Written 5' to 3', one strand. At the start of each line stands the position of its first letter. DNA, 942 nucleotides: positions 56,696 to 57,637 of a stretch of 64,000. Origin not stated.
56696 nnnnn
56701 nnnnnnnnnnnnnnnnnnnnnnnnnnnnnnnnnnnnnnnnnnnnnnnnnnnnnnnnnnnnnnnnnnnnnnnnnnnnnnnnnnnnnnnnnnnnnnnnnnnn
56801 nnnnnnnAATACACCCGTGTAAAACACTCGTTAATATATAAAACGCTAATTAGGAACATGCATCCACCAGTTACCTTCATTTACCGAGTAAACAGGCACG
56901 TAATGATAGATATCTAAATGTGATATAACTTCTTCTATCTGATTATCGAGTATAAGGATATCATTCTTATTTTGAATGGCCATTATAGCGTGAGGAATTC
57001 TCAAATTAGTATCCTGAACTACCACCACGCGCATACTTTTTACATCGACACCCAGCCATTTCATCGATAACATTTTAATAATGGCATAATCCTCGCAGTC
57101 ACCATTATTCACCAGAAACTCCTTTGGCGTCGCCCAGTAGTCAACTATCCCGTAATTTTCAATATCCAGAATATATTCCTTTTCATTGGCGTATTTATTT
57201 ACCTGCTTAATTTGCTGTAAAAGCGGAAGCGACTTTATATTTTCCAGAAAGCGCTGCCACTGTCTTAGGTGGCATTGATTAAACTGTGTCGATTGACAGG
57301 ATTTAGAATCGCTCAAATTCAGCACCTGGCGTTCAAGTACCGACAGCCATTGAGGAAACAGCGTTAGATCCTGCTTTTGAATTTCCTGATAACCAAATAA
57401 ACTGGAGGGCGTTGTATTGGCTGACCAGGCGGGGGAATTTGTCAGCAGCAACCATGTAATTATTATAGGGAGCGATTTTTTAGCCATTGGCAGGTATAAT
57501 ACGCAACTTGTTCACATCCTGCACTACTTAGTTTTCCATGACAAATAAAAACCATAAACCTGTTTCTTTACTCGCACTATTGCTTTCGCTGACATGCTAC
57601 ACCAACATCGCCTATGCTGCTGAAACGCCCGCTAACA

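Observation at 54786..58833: LapG-like BTLCP protease paired with a periplasmic-sensor HD-GYP phosphodiesterase and a TPR beta-barrel protein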

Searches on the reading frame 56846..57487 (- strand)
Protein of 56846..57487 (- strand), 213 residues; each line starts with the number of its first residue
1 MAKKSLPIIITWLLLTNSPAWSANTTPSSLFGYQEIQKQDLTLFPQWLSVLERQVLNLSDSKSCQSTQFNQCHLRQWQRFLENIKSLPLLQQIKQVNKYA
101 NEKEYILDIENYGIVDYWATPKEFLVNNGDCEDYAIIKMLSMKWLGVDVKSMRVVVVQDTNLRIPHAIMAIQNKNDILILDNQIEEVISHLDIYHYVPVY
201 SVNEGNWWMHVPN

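Call 3: search_protein_families(library=pfam, proteins=[window:56846-57487:-], max_evalue=0.01)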
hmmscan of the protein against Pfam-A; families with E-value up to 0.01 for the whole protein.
window:56846-57487:- (213 aa): 2 families
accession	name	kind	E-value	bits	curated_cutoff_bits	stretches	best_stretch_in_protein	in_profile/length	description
PF06035.17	Peptidase_C93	-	2.1e-18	67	27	1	69-211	19-157/162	Bacterial transglutaminase-like cysteine proteinase BTLCP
PF04473.18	DUF553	-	5.7e-06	26.3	20.5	1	93-185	26-116/140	Transglutaminase-like domain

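Call 4: search_protein_families(library=ncbifam, proteins=[window:56846-57487:-], max_evalue=0.01)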
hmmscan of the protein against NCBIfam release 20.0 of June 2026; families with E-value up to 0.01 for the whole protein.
window:56846-57487:- (213 aa): 2 families
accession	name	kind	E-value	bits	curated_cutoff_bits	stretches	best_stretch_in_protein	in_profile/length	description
NF045674.1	CystProtLapG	equivalog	1.1e-22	80.4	320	1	71-209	45-187/221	cysteine protease LapG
TIGR04160.2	methbact_MbnC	equivalog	0.0089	15.6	185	0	98-186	64-148/181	methanobactin biosynthesis protein MbnC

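Call 6: find_homologous_proteins(query=window:56846-57487:-, max_evalue=0.00001)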
Query window:56846-57487:- (213 aa): 1211 proteins with E <= 0.00001 among 1302 candidates; the best 120 are listed.
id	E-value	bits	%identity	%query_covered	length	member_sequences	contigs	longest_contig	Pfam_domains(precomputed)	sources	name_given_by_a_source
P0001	1.0e-139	481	100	100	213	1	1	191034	PF06035.18,PF04473.19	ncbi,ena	-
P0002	9.8e-136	468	98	100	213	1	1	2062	PF06035.18,PF04473.19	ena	-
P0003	7.3e-118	410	82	100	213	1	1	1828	PF06035.18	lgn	-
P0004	1.8e-114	398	81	100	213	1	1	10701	PF06035.18,PF04473.19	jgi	jgi:predicted transglutaminase-like cysteine proteinase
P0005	4.9e-113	394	79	100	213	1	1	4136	PF06035.18,PF04473.19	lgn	-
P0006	1.2e-111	389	78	100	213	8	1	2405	PF06035.18,PF04473.19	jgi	jgi:predicted transglutaminase-like cysteine proteinase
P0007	2.9e-110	385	78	100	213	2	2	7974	PF06035.18,PF04473.19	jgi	jgi:predicted transglutaminase-like cysteine proteinase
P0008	6.5e-110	384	77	100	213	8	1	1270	PF06035.18,PF04473.19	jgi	jgi:predicted transglutaminase-like cysteine proteinase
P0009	6.7e-110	384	77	100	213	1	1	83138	PF06035.18,PF04473.19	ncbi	-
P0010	9.7e-110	383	77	100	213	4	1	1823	PF06035.18,PF04473.19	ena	-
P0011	1.0e-109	383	77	100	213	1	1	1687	PF06035.18,PF04473.19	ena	-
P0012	1.6e-109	382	77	100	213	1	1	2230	PF06035.18,PF04473.19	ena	-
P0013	1.8e-109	382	77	100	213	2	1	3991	PF06035.18,PF04473.19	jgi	jgi:predicted transglutaminase-like cysteine proteinase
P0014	2.5e-109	382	78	100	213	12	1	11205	PF06035.18,PF04473.19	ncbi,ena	-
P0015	6.4e-109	380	76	100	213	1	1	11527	PF06035.18,PF04473.19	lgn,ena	-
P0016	8.2e-109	380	78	100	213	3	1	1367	PF06035.18,PF04473.19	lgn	-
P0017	1.0e-108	380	84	87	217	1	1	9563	PF06035.18,PF04473.19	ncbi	-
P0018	1.4e-108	379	77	100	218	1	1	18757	PF06035.18,PF04473.19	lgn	-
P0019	2.0e-108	379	77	100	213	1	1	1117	PF06035.18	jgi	-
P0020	2.2e-108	379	77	100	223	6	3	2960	PF06035.18,PF04473.19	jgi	-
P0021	5.4e-108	377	76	100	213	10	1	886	PF06035.18,PF04473.19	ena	-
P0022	7.2e-108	377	77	100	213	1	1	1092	PF06035.18,PF04473.19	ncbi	-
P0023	2.3e-107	375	77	100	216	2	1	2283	PF06035.18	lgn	-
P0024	2.5e-107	375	75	100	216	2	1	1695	PF06035.18,PF04473.19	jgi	-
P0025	1.1e-106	373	76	100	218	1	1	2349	PF06035.18,PF04473.19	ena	-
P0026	1.1e-106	373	75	100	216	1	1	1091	PF06035.18,PF04473.19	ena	-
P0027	1.3e-106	373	77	100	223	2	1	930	PF06035.18,PF04473.19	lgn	-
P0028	1.4e-106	373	75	100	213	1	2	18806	PF06035.18,PF04473.19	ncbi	-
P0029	1.7e-106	372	76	100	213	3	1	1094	PF06035.18,PF04473.19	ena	-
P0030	3.1e-106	372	77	100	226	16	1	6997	PF06035.18,PF04473.19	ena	-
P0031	5.6e-106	371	76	100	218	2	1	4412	PF06035.18,PF04473.19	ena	-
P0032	7.2e-106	370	76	100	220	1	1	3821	PF06035.18,PF04473.19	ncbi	-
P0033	7.3e-106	370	75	100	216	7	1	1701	PF06035.18,PF04473.19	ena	-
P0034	7.6e-106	370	78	94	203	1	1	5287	PF06035.18,PF04473.19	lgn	-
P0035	7.8e-106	370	75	100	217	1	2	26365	PF06035.18,PF04473.19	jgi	jgi:predicted transglutaminase-like cysteine proteinase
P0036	9.0e-106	370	75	100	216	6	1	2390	PF06035.18,PF04473.19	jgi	-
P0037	9.4e-106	370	76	100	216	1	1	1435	PF06035.18,PF04473.19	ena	-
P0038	1.3e-105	370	75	100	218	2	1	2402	PF06035.18,PF04473.19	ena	-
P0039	1.8e-105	369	75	100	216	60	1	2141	PF06035.18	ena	-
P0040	1.9e-105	369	75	100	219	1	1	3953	PF06035.18,PF04473.19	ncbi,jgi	-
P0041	2.3e-105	369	76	100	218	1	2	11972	PF06035.18,PF04473.19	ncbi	-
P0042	2.4e-105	369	74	100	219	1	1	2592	PF06035.18,PF04473.19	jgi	-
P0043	3.2e-105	368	76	100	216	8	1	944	PF06035.18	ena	-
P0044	3.2e-105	368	75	100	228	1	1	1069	PF06035.18,PF04473.19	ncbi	-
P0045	3.4e-105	368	75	97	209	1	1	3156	PF06035.18,PF04473.19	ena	-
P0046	5.5e-105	367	75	100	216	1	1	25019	PF06035.18,PF04473.19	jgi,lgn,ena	-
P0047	5.5e-105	367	76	100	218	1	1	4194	PF06035.18,PF04473.19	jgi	jgi:predicted transglutaminase-like cysteine proteinase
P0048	6.9e-105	367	74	100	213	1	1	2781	PF06035.18,PF04473.19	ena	-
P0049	8.3e-105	367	74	100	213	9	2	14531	PF06035.18,PF04473.19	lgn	-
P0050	8.4e-105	367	75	97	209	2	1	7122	PF06035.18,PF04473.19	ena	-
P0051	8.7e-105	367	75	100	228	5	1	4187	PF06035.18,PF04473.19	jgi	-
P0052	9.2e-105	367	76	100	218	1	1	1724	PF06035.18,PF04473.19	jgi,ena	-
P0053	9.4e-105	367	75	100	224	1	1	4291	PF06035.18,PF04473.19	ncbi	-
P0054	1.0e-104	367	77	94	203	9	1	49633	PF06035.18,PF04473.19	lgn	-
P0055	1.0e-104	367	75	100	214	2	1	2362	PF06035.18,PF04473.19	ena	-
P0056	1.2e-104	366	75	100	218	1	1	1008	PF06035.18,PF04473.19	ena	-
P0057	1.7e-104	366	74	100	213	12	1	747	PF06035.18,PF04473.19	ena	-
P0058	2.0e-104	366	75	100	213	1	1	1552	PF06035.18,PF04473.19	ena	-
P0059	2.1e-104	366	75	100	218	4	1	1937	PF06035.18,PF04473.19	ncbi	-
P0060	2.1e-104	366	75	100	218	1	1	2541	PF06035.18,PF04473.19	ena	-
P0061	2.2e-104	366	75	100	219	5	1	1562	PF06035.18,PF04473.19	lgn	-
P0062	2.3e-104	365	75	100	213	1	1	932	PF06035.18,PF04473.19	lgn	-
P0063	2.5e-104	365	74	100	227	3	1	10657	PF06035.18,PF04473.19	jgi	-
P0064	2.6e-104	365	74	100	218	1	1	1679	PF06035.18,PF04473.19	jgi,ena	-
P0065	2.8e-104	365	76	100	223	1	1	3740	PF06035.18,PF04473.19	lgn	-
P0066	2.9e-104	365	75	100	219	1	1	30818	PF06035.18,PF04473.19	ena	-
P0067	3.2e-104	365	74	100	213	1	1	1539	PF06035.18,PF04473.19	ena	-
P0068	3.6e-104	365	75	100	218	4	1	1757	PF06035.18,PF04473.19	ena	-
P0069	3.8e-104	365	77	91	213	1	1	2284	PF06035.18,PF04473.19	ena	-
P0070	4.0e-104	365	75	100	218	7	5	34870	PF06035.18,PF04473.19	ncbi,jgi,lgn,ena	-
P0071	4.1e-104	365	75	100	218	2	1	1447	PF06035.18,PF04473.19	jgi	-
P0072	4.3e-104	365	74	100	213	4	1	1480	PF06035.18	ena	-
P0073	4.4e-104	365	75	100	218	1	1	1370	PF06035.18,PF04473.19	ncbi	-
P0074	6.2e-104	364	72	100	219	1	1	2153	PF06035.18,PF04473.19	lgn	-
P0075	6.6e-104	364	75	100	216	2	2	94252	PF06035.18,PF04473.19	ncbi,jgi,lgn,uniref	ncbi:hypothetical protein MNBD_GAMMA05-1813 [hydrothermal vent metagenome]|uniref:FIGfam010717 n=1 T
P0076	7.2e-104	364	72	100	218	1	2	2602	PF06035.18,PF04473.19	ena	-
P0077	7.2e-104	364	74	100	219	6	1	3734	PF06035.18,PF04473.19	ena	-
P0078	8.3e-104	364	74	100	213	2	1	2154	PF06035.18,PF04473.19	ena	-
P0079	9.4e-104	363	73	100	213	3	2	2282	PF06035.18,PF04473.19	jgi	jgi:predicted transglutaminase-like cysteine proteinase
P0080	1.1e-103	363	75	100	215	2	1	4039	PF06035.18,PF04473.19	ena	-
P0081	1.5e-103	363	78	93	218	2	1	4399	PF06035.18,PF04473.19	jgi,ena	-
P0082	1.5e-103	363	73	100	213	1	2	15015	PF06035.18,PF04473.19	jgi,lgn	-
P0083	1.8e-103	363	73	100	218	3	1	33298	PF06035.18,PF04473.19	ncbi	-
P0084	1.9e-103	362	74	100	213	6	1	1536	PF06035.18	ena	-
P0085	2.2e-103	362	73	100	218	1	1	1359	PF06035.18,PF04473.19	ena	-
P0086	2.4e-103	362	74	100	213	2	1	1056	PF06035.18,PF04473.19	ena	-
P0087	2.5e-103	362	77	97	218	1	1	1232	PF06035.18,PF04473.19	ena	-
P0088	3.0e-103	362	76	97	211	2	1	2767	PF06035.18,PF04473.19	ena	-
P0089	3.3e-103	362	73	100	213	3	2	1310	PF06035.18,PF04473.19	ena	-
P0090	4.4e-103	361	72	100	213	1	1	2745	PF06035.18,PF04473.19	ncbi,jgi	-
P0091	5.2e-103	361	72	100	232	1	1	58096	PF06035.18,PF04473.19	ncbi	-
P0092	6.3e-103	361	73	100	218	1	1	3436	PF06035.18,PF04473.19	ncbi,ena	-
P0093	6.7e-103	361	74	100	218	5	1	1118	PF06035.18,PF04473.19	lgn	-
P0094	9.4e-103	360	74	100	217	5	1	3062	PF06035.18,PF04473.19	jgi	-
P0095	1.0e-102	360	74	100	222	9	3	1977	PF06035.18,PF04473.19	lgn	-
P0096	1.7e-102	359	75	100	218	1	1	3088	PF06035.18,PF04473.19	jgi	-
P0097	1.7e-102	359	73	100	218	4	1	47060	PF06035.18,PF04473.19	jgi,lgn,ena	-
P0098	1.9e-102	359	73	100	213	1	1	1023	PF06035.18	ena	-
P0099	3.7e-102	358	73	100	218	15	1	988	PF06035.18,PF04473.19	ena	-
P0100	3.8e-102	358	74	100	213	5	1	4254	PF06035.18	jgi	jgi:predicted transglutaminase-like cysteine proteinase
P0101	5.0e-102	358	73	100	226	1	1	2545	PF06035.18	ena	-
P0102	8.5e-102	357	76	92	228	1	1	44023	PF06035.18,PF04473.19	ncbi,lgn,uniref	ncbi:hypothetical protein MNBD_GAMMA06-1111 [hydrothermal vent metagenome]|uniref:FIGfam010717 n=1 T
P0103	8.5e-102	357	81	88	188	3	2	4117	PF06035.18,PF04473.19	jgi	-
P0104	1.3e-101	356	73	93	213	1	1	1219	PF06035.18,PF04473.19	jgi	jgi:predicted transglutaminase-like cysteine proteinase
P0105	1.3e-101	356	74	100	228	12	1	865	PF06035.18,PF04473.19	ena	-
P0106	1.3e-101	356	72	100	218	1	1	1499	PF06035.18,PF04473.19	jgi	-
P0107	1.9e-101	356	82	87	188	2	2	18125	PF06035.18,PF04473.19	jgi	jgi:predicted transglutaminase-like cysteine proteinase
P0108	2.0e-101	356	79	90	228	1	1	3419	PF06035.18,PF04473.19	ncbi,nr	ncbi:MAG: transglutaminase-like cysteine peptidase [Gammaproteobacteria bacterium]|nr:transglutamina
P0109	2.7e-101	355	73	100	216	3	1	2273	PF06035.18,PF04473.19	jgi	-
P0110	3.5e-101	355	70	100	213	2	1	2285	PF06035.18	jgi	jgi:predicted transglutaminase-like cysteine proteinase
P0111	1.2e-100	353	70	100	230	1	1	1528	PF06035.18,PF04473.19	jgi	jgi:predicted transglutaminase-like cysteine proteinase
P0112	1.3e-100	353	71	100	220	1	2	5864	PF06035.18,PF04473.19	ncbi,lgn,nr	ncbi:MAG: transglutaminase-like cysteine peptidase [Proteobacteria bacterium]|nr:transglutaminase-li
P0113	1.6e-100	353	68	100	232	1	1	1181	PF06035.18,PF04473.19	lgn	-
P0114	6.2e-100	351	71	100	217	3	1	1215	PF06035.18,PF04473.19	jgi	-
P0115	6.9e-100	351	80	86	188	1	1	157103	PF06035.18,PF04473.19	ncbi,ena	-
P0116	1.8e-99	349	68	100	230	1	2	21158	PF06035.18,PF04473.19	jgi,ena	-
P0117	1.8e-99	349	72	100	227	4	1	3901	PF06035.18,PF04473.19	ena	-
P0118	2.0e-99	349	77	90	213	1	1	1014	PF06035.18,PF04473.19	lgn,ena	-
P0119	2.5e-99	349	72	100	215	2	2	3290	PF06035.18,PF04473.19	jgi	jgi:predicted transglutaminase-like cysteine proteinase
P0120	3.3e-99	349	68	100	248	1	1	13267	PF06035.18,PF04473.19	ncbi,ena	-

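Call 7: find_related_loci(query=window:56846-57487:-, collection=genome_contigs, flank=10000)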
Query window:56846-57487:- (213 aa) in genome_contigs; peptide patterns used: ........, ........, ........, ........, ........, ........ (x = any residue, [..] = any of these).
207 stretches matched a pattern; 57 encode a relative of the query (tblastn E <= 1e-3); 57 distinct loci.
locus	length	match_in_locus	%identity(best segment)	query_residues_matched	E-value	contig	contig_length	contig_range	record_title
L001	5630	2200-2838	78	1-213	2e-114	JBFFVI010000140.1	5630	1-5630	MAG: Gammaproteobacteria bacterium isolate Mix_mud23.2022.09.5 k141_271597_length_5630_cov_13.3418, whole genome shotgun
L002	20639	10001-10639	77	1-213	4e-113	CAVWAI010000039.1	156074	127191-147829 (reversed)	MAG: uncultured Gammaproteobacteria bacterium isolate MFD03551.bin.2.48 genome assembly, contig: contig_7865, whole geno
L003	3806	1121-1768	75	1-213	2e-113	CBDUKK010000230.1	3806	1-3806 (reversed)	MAG TPA_asm: uncultured Gammaproteobacteria bacterium isolate SRR22808129_metabat2_63 genome assembly, contig: ERZ250434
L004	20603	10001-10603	77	13-213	4e-109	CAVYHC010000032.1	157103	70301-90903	MAG: uncultured Gammaproteobacteria bacterium isolate MFD03551.bin.2.21 genome assembly, contig: contig_67161, whole gen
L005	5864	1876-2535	71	1-213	1e-107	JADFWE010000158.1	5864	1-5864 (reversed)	MAG: Proteobacteria bacterium isolate C4.bin.7 k83_640251, whole genome shotgun sequence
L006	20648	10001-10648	75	1-213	9e-107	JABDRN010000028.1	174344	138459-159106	MAG: Gammaproteobacteria bacterium isolate Site_C30 k127_502416, whole genome shotgun sequence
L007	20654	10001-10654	73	1-213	2e-106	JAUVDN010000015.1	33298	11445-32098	MAG: Gammaproteobacteria bacterium isolate CSMAG_298 CSMAG_298_k141_3057570_length_33298_cov_30.4686, whole genome shotg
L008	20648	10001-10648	75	1-213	2e-110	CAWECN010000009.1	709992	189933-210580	MAG: uncultured Gammaproteobacteria bacterium isolate MFD03551.bin.1.144 genome assembly, contig: contig_29528, whole ge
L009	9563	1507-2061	84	29-213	9e-108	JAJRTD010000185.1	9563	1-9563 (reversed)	MAG: Gammaproteobacteria bacterium isolate Dive96_bin1.263 k141_1932835, whole genome shotgun sequence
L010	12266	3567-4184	65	9-213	4e-90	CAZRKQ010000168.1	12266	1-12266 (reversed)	MAG TPA_asm: uncultured Thiotrichaceae bacterium isolate binchicken_co231_10 genome assembly, contig: k141_3670598, whol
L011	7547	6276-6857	65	17-212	3e-87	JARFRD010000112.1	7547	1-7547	MAG: Gammaproteobacteria bacterium isolate MAG_Ve_Sed_41 k141_4653018, whole genome shotgun sequence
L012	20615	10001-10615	61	8-212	2e-85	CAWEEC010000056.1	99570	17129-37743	MAG: uncultured Gammaproteobacteria bacterium isolate MFD03551.bin.2.101 genome assembly, contig: contig_48352, whole ge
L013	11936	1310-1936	61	6-213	1e-84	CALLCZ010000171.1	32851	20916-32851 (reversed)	MAG: uncultured Gammaproteobacteria bacterium isolate N2_Bin_Bin_119_1 genome assembly, contig: c_000001626020, whole ge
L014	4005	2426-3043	61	9-213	2e-84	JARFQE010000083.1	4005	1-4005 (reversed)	MAG: Arenicellales bacterium isolate MAG_Ve_Sed_16 k141_57017, whole genome shotgun sequence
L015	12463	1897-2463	59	25-213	6e-83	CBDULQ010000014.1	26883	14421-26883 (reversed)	MAG TPA_asm: uncultured Gammaproteobacteria bacterium isolate SRR18550247_metabat2_13 genome assembly, contig: ERZ250748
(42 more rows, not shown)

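Call 10: search_solved_structures(query=window:56846-57487:-, max_evalue=0.01, show_alignments=2)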
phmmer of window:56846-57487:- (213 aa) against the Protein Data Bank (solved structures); distinct sequences matched with E-value up to 0.01: 2.
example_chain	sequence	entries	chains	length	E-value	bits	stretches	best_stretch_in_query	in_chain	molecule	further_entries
4u65_E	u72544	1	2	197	3.3e-17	65.8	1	71-205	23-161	Putative cystine protease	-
4fgo_A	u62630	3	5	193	2.9e-16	62.8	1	71-209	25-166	Periplasmic protein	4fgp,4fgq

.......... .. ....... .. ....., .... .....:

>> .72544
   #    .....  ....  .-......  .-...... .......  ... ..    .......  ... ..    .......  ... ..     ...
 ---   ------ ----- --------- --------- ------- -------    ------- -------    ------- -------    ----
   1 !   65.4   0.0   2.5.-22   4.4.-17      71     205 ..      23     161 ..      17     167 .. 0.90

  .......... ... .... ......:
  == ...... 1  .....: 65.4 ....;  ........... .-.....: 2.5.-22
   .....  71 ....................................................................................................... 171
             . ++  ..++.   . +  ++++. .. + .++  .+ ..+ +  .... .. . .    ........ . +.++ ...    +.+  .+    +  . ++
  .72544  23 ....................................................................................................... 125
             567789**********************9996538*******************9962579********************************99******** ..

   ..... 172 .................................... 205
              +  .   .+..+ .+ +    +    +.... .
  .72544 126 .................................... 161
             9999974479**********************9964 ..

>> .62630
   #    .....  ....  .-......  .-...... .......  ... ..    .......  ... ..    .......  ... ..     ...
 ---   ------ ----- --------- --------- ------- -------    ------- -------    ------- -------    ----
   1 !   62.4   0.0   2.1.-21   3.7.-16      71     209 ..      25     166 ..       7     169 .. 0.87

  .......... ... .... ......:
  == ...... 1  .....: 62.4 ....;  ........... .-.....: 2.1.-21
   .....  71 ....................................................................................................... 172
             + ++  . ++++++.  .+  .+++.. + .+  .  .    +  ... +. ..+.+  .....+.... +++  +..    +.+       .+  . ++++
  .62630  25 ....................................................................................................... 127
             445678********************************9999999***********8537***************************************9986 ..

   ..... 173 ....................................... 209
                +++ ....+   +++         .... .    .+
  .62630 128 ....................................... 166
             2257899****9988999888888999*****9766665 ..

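Call 83: find_encoding_contigs(protein=P0001, flank=1000, max_places=2)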
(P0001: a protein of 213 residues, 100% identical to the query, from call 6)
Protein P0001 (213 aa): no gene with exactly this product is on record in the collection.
